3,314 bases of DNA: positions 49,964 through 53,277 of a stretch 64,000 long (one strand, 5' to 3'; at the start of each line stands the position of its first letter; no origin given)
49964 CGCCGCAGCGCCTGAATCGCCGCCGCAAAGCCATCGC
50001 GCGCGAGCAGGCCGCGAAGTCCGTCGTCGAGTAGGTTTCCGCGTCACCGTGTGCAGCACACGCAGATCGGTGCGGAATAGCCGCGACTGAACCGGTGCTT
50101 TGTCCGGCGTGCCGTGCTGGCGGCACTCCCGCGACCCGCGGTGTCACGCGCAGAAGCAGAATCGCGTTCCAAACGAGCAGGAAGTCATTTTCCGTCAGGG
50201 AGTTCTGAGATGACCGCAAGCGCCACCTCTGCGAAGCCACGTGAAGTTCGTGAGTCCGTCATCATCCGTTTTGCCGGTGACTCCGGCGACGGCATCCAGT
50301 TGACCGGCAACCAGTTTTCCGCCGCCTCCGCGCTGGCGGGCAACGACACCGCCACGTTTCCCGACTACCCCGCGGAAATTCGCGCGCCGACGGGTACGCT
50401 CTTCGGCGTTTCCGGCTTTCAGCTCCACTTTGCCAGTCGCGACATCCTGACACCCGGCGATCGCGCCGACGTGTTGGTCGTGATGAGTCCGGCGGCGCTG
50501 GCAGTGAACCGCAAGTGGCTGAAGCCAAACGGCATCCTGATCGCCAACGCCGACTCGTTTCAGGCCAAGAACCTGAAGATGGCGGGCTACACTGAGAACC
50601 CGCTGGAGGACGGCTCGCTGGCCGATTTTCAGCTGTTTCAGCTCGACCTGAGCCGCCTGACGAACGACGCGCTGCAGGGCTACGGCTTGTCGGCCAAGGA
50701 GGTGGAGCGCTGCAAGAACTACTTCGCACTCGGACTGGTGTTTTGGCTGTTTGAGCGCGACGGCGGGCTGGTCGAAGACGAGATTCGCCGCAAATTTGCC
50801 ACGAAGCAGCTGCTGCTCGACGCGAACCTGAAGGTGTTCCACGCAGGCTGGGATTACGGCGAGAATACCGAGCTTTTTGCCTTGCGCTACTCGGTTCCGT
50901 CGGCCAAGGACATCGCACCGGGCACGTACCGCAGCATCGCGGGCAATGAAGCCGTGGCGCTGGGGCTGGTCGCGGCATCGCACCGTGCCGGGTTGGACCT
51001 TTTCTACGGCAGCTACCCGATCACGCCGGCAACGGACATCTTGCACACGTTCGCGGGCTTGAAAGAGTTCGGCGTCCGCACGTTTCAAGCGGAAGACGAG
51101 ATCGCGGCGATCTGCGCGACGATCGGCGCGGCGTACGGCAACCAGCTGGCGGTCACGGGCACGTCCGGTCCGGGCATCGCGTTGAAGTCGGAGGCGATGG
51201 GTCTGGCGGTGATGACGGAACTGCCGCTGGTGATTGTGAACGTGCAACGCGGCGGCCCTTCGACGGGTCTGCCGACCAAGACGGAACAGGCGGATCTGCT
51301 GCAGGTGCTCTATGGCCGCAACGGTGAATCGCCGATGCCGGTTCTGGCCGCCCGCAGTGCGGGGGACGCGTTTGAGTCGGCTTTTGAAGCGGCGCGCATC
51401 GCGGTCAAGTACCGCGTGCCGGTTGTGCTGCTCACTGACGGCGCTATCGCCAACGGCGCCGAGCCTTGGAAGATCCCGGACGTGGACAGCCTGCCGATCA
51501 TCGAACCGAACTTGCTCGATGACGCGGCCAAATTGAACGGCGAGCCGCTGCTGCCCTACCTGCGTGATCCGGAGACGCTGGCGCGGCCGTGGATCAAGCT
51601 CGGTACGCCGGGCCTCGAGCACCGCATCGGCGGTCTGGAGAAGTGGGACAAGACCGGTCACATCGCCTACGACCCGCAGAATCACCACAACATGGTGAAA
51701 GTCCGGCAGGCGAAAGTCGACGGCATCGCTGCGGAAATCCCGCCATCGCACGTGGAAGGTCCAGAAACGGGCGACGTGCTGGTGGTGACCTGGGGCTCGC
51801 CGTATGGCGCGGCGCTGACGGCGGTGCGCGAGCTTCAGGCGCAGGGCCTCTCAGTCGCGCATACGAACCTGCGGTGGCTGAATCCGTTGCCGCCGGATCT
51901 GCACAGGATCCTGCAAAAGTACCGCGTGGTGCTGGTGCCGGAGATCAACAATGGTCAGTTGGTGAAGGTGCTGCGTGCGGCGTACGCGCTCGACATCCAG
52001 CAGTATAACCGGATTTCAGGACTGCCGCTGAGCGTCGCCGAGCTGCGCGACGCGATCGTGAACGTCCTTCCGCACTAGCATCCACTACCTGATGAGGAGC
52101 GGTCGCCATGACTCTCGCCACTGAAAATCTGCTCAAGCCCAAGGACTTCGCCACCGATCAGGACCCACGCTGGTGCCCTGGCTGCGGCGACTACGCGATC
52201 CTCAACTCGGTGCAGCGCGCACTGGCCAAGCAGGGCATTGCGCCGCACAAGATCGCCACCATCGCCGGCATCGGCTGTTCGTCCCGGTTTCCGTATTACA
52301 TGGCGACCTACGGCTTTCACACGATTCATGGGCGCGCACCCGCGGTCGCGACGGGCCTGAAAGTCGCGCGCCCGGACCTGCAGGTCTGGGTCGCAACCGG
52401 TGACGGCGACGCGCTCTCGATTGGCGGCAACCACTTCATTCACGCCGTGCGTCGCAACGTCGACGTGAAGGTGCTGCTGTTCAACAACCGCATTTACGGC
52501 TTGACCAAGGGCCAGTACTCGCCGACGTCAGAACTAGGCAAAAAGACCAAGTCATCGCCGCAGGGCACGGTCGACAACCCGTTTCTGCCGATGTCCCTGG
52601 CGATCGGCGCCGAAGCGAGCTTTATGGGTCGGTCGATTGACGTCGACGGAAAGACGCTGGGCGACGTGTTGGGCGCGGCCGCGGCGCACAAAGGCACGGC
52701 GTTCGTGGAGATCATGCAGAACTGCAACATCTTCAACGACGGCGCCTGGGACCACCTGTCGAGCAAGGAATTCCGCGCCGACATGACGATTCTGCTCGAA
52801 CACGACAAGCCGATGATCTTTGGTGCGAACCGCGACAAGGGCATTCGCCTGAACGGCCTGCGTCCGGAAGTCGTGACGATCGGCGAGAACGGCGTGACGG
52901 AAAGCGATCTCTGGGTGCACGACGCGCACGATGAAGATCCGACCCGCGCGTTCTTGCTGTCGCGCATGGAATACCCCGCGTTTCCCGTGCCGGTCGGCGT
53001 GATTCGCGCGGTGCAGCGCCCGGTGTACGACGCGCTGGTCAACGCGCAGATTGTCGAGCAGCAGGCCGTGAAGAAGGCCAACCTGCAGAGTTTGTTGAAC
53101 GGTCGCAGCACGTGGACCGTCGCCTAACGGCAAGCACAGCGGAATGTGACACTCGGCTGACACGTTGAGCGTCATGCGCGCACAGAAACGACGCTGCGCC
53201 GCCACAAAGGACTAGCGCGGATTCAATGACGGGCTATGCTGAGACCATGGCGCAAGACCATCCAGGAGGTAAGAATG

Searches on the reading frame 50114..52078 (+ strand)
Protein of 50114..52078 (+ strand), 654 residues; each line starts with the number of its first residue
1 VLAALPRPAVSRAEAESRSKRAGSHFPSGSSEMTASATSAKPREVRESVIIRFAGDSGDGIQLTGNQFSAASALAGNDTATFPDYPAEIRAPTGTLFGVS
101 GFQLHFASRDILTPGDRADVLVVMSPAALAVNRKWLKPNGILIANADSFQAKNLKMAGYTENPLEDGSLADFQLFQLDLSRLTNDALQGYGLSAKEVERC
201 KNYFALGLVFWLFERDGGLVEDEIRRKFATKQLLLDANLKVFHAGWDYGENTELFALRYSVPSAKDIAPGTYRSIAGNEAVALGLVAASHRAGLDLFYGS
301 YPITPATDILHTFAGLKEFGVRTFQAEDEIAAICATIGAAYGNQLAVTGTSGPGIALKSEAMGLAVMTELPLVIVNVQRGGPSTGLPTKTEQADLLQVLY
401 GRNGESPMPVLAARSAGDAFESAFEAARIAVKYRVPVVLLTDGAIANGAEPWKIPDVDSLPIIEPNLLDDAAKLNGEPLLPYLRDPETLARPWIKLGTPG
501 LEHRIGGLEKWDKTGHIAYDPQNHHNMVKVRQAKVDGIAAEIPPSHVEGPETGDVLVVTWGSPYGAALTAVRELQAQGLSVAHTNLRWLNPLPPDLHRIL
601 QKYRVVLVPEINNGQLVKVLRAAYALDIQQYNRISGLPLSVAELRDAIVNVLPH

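Call 7: search_protein_families(library=pfam, proteins=[window:50114-52078:+], max_evalue=0.001)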
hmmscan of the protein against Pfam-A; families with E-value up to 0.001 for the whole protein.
window:50114-52078:+ (654 aa): 4 families
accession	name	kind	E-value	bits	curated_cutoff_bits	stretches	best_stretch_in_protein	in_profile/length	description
PF01855.24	POR_N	-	2.7e-52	178.3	27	1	292-512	6-220/231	Pyruvate flavodoxin/ferredoxin oxidoreductase, thiamine diP-bdg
PF01558.24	POR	-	1.6e-25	90.7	27.4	1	58-245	2-171/173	Pyruvate ferredoxin/flavodoxin oxidoreductase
PF17147.9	PFOR_II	-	3.6e-07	30.9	27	1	554-637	2-92/102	Pyruvate:ferredoxin oxidoreductase core domain II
PF02780.25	Transketolase_C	-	4.1e-07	30.4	25.9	1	552-610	9-68/124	Transketolase, C-terminal domain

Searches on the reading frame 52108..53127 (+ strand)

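Call 7: search_protein_families(library=pfam, proteins=[window:52108-53127:+], max_evalue=0.001)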
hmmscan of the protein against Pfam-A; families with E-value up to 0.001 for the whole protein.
window:52108-53127:+ (339 aa): 1 family
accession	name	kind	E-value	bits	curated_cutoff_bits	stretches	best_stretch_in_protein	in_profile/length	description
PF02775.26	TPP_enzyme_C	-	5e-31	108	21.9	1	55-202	2-151/151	Thiamine pyrophosphate enzyme, C-terminal TPP binding domain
